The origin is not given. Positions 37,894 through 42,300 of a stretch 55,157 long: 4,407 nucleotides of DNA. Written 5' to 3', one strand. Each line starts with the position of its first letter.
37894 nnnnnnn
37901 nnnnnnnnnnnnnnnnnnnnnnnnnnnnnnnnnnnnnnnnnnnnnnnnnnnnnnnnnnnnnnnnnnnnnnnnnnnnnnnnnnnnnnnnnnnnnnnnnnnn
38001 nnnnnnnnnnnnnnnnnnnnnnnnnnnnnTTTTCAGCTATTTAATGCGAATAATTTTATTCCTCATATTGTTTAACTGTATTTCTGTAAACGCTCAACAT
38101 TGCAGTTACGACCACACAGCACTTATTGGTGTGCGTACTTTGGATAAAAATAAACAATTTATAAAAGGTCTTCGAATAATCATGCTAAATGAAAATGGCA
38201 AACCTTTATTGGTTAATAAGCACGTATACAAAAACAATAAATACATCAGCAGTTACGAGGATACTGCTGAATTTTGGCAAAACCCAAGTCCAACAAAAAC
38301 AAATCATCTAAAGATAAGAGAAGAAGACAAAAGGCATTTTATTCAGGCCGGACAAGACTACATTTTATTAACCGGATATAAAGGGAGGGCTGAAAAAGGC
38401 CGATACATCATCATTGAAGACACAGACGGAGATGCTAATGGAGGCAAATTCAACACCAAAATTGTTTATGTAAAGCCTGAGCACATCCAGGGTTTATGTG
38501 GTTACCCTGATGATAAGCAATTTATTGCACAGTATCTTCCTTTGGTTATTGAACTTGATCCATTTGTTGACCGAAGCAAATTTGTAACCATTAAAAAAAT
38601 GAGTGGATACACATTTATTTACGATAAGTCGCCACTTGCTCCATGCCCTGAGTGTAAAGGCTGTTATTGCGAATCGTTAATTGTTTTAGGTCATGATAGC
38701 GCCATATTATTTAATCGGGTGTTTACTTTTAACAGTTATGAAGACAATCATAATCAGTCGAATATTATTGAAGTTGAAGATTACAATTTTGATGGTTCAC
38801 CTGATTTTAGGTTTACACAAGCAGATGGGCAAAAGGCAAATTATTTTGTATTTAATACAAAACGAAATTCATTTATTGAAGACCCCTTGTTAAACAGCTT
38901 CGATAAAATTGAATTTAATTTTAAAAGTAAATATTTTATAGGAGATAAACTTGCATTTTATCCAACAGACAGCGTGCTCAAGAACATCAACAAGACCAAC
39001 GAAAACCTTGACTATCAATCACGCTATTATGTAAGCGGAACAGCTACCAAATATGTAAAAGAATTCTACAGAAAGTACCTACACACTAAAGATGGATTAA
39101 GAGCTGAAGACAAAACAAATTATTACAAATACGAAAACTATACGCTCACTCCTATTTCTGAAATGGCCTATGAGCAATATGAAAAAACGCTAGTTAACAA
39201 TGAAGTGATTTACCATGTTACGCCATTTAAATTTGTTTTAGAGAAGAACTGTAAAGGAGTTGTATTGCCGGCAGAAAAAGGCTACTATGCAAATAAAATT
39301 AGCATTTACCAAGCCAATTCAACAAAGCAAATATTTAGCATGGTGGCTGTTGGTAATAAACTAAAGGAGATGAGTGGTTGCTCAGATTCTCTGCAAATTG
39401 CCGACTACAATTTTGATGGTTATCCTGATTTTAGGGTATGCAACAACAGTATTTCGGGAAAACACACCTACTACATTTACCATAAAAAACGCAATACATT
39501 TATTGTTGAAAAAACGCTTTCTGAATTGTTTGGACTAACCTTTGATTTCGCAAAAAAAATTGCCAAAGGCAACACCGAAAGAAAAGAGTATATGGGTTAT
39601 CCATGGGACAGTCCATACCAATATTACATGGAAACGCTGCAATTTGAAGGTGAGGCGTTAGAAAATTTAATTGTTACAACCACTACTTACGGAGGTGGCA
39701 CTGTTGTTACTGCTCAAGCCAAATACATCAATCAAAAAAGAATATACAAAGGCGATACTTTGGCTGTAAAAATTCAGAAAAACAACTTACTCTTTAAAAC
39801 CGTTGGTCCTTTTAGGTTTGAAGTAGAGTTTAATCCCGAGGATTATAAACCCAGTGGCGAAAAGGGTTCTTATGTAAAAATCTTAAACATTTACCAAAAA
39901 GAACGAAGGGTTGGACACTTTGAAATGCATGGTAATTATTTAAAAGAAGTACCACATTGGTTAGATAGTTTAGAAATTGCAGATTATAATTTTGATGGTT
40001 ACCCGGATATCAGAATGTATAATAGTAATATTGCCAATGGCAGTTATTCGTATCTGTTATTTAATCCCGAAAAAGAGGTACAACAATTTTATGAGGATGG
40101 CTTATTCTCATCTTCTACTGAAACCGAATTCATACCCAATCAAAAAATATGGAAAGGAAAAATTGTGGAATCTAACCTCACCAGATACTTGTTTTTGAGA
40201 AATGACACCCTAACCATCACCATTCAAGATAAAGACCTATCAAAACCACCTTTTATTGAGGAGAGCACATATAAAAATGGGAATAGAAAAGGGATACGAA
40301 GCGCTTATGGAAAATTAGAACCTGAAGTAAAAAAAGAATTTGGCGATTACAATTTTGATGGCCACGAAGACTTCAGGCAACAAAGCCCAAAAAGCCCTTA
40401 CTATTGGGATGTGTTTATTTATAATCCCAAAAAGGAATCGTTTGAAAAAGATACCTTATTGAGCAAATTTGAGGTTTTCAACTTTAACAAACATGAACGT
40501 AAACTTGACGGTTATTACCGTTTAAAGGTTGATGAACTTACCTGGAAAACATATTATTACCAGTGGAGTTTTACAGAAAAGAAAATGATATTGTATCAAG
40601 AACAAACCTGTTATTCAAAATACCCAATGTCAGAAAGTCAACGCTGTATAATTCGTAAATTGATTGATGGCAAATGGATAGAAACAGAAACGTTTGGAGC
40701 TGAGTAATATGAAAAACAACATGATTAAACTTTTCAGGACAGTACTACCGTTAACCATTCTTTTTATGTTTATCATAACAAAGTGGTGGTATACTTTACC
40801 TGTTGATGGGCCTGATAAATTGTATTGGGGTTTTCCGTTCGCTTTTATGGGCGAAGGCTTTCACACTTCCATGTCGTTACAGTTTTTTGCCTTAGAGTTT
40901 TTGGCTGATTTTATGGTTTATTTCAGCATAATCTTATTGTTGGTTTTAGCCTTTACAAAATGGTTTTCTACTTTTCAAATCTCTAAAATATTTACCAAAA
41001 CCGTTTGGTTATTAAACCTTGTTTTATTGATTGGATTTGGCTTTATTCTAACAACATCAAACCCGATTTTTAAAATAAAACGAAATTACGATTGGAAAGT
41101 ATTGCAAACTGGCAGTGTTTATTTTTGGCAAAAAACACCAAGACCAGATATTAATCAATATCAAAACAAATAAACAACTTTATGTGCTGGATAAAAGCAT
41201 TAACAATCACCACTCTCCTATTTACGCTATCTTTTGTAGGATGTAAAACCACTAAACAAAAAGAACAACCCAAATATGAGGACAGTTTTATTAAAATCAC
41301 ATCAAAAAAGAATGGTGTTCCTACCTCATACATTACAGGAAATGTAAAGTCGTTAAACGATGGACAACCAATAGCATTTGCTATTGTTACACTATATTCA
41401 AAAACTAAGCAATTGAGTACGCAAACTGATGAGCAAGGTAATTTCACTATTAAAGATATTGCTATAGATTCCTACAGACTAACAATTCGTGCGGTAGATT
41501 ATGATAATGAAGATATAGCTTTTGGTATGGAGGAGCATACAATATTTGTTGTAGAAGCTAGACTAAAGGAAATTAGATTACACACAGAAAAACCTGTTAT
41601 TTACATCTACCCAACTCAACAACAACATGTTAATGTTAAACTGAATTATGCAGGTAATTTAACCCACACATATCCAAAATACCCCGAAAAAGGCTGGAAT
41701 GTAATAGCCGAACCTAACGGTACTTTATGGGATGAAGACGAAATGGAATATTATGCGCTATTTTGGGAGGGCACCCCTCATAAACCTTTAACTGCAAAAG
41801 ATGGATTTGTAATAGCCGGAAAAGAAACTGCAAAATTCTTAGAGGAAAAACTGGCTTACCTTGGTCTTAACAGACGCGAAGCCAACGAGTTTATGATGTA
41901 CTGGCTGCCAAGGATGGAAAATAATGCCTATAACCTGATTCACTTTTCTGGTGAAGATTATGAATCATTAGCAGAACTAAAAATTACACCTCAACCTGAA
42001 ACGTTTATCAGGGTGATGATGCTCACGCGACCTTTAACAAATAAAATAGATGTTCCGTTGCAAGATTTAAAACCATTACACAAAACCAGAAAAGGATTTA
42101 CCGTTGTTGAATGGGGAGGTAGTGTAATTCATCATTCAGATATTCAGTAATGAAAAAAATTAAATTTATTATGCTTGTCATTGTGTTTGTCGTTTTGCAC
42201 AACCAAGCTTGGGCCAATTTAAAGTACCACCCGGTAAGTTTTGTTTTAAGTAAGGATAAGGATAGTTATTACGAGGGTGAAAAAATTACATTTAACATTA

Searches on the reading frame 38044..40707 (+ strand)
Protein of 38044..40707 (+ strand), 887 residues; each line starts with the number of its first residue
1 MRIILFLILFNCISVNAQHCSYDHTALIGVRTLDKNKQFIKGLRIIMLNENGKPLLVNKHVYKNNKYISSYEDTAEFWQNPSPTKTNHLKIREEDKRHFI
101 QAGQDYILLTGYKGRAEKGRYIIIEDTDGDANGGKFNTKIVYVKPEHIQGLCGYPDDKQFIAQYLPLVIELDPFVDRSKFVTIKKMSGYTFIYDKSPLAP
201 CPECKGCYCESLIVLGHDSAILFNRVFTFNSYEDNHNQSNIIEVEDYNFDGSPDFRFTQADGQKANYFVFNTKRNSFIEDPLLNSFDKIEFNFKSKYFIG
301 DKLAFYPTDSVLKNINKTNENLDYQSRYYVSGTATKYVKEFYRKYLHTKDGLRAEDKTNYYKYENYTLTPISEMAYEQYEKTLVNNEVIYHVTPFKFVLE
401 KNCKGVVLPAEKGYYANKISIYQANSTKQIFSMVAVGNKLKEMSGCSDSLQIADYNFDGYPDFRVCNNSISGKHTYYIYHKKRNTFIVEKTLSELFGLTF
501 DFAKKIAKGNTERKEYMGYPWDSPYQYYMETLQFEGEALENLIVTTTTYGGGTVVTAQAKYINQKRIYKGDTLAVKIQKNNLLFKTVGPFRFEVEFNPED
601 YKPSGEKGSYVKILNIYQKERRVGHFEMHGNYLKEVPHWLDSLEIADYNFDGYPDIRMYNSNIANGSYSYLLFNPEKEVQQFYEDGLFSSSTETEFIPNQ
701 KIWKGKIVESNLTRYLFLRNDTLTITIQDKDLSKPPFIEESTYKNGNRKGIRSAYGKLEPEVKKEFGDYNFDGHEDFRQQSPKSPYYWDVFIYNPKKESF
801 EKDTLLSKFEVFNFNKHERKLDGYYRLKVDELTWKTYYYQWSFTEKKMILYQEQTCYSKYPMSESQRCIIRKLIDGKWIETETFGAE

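Call 57: search_protein_families(library=pfam, proteins=[window:38044-40707:+])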
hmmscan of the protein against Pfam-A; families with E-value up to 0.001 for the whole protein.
window:38044-40707:+ (887 aa): 1 family
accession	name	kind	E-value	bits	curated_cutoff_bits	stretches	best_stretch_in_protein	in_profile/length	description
PF13517.12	FG-GAP_3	-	1.9e-07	32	26.9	0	417-463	16-59/61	FG-GAP-like repeat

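Call 63: search_protein_families(library=pfam, proteins=[window:38044-40707:+], max_evalue=0.01)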
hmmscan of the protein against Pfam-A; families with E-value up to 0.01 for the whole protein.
window:38044-40707:+ (887 aa): 1 family
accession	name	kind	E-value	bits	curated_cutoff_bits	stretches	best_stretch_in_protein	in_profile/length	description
PF13517.12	FG-GAP_3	-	1.9e-07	32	26.9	0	417-463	16-59/61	FG-GAP-like repeat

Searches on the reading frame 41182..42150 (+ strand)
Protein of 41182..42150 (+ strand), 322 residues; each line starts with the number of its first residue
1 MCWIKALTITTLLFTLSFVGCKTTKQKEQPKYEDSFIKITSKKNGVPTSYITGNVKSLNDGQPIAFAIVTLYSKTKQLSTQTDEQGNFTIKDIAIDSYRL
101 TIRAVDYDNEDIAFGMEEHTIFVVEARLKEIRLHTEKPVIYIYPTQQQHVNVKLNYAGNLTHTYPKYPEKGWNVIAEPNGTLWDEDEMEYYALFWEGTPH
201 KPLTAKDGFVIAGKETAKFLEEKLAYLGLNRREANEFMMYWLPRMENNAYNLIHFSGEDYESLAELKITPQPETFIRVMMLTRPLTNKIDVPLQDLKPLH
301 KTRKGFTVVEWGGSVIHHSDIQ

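Call 57: search_protein_families(library=pfam, proteins=[window:41182-42150:+])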
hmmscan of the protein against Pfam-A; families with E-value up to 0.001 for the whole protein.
window:41182-42150:+ (322 aa): 2 families
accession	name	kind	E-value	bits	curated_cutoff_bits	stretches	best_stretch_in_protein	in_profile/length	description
PF13620.12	CarboxypepD_reg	-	3.6e-11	43.7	32.3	1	51-111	2-63/82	Carboxypeptidase regulatory-like domain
PF13715.12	CarbopepD_reg_2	-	6.2e-11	42.6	32.2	1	51-125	1-73/88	CarboxypepD_reg-like domain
